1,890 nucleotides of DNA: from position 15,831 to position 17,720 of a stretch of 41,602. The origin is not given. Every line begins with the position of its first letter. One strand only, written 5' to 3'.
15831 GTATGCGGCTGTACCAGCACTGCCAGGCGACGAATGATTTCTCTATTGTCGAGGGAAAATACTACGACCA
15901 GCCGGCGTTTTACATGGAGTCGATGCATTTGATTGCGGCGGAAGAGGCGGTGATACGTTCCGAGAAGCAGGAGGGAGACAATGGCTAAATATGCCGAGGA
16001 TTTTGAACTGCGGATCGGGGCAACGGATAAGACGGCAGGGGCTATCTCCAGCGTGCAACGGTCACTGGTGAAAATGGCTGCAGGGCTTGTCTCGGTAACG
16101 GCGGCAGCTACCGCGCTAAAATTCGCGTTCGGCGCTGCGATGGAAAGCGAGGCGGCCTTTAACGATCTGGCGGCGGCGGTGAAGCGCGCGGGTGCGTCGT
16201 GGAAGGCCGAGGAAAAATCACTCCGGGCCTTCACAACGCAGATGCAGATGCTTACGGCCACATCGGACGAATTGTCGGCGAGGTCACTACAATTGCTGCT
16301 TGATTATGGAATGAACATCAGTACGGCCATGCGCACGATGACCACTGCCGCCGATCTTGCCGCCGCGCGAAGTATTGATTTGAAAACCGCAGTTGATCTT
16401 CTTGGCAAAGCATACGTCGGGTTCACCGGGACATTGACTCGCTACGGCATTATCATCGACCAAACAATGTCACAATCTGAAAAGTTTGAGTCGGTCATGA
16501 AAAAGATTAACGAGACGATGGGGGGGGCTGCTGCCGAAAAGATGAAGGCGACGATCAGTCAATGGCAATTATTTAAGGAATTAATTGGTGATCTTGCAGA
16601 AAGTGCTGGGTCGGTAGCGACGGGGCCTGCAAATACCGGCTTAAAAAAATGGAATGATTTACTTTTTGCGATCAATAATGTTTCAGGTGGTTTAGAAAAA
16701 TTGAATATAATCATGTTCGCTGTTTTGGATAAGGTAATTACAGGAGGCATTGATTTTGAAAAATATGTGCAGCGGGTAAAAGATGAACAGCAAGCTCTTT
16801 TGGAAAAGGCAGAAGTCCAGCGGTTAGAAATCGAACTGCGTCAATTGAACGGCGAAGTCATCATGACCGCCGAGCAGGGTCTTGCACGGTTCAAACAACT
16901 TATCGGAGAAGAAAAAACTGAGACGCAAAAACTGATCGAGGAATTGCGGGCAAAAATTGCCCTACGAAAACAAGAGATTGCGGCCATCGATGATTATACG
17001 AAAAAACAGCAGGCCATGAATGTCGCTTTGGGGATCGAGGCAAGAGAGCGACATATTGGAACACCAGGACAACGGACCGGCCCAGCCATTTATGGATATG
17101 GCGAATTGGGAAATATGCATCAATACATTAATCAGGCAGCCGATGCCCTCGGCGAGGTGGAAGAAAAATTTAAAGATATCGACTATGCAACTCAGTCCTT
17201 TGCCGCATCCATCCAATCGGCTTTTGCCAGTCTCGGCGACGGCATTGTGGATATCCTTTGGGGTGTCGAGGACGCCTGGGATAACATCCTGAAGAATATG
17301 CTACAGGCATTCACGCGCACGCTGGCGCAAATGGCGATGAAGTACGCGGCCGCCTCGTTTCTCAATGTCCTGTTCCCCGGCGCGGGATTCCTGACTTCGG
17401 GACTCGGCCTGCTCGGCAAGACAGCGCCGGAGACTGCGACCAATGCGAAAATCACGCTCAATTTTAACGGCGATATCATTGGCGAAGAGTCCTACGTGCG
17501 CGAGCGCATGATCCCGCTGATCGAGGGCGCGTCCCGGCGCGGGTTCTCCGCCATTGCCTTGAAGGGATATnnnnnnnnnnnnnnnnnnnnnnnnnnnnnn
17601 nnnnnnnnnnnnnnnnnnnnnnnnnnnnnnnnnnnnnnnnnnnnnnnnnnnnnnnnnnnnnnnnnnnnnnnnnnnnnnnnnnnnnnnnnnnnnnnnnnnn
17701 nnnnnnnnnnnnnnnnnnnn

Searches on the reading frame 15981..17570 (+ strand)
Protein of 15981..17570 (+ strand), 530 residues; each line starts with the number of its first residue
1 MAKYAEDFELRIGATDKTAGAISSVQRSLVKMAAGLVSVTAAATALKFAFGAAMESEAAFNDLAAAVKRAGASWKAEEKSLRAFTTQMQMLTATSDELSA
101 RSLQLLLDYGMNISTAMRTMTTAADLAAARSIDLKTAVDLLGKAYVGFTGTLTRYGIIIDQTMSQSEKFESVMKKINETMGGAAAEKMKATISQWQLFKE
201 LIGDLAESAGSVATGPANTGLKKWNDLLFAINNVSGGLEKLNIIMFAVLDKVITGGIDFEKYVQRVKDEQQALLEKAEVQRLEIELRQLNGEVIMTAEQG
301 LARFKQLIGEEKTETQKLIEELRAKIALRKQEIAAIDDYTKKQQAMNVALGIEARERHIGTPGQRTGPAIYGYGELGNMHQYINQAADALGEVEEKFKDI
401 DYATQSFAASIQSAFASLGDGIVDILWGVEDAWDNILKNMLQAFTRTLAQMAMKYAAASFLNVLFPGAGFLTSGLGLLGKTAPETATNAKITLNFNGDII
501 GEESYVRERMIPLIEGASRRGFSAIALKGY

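Call 23: search_protein_families(library=phrogs, proteins=[window:15981-17570:+], max_evalue=0.001)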
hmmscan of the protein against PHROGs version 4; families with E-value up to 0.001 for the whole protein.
window:15981-17570:+ (530 aa): 2 families
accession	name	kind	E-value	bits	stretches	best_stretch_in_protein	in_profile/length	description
phrog_167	-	tail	1.9e-07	30.2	1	15-459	244-619/1555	tail length tape measure protein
phrog_991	-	tail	2.8e-07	29.5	1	7-274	235-512/1966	tail length tape measure protein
